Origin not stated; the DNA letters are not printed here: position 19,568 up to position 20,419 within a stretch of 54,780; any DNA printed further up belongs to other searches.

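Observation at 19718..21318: SNF2 helicase translationally coupled to a pentapeptide-repeat / unknown / pentapeptide-repeat cassette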

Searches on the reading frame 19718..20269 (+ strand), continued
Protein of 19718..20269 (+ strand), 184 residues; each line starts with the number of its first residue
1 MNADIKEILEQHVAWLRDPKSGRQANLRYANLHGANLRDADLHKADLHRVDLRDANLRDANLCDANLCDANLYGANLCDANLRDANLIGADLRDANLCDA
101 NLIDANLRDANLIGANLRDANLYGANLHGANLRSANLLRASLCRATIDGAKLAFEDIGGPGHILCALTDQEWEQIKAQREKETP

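Call 71: fold_search(model_id=the predicted structure, library=pdb)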
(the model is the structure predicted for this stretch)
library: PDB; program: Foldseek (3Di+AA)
matches with E <= 10: 222; with E <= 0.001: 55
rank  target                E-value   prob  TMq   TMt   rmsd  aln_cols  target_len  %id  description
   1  4ycq                  1.7e-11  1.00  0.60  0.61   0.2       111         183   59  Beta1 synthetic solenoid protein (released 2016-03-09)
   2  4yei_A                3.9e-11  1.00  0.42  0.36   9.1       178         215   41  Beta1mut synthetic solenoid protein (released 2016-03-09)
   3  2j8k                  4.6e-11  1.00  0.36  0.37   9.6       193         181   33  Structure of the fusion of NP275 and NP276, pentapeptide repeat proteins from Nostoc punctiforme (released 2006-12-07)
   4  4yc5                  1.2e-10  1.00  0.37  0.32   8.2       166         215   40  Beta1 synthetic solenoid protein (released 2016-03-09)
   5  5dqa_C                2.5e-10  1.00  0.49  0.43   8.1       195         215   38  t3284 loop variant of beta1 (released 2016-08-31)
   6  5dqa_A                2.7e-10  1.00  0.40  0.34   9.9       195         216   38  t3284 loop variant of beta1 (released 2016-08-31)
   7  5di5                  5.8e-10  1.00  0.29  0.28  10.8       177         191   38  beta1 t801 loop variant in P3221 (released 2016-08-31)
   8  4yfo                  1.0e-09  1.00  0.55  0.44   6.0       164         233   44  beta1_ex1 (released 2016-03-16)
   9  3du1                  2.4e-09  1.00  0.31  0.24  13.3       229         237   26  The 2.0 Angstrom Resolution Crystal Structure of HetL, a Pentapeptide Repeat Protein involved in Heterocyst Differentiat (released 2008-11-11)
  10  5dn0                  4.4e-09  1.00  0.38  0.32  11.6       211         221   33  t1555 loop variant (released 2016-08-31)
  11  5dns_A                6.0e-09  1.00  0.31  0.26  12.2       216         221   34  t1428 loop variant in P3221 (released 2016-09-28)
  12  5dns_B                1.3e-08  1.00  0.28  0.26   9.3       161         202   41  t1428 loop variant in P3221 (released 2016-09-28)
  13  5dra                  7.3e-08  1.00  0.43  0.42   8.5       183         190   40  t3284 loop variant of beta1 (released 2016-08-31)
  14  2o6w                  8.1e-08  1.00  0.33  0.41  11.7       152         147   34  Crystal Structure of a Pentapeptide Repeat Protein (Rfr23) from the cyanobacterium Cyanothece 51142 (released 2007-12-18)
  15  2bm6                  3.5e-07  1.00  0.37  0.38   6.4       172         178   23  The Structure of MfpA (Rv3361c, C2221 Crystal form). The Pentapeptide Repeat Protein from Mycobacterium tuberculosis Fol (released 2005-06-07)
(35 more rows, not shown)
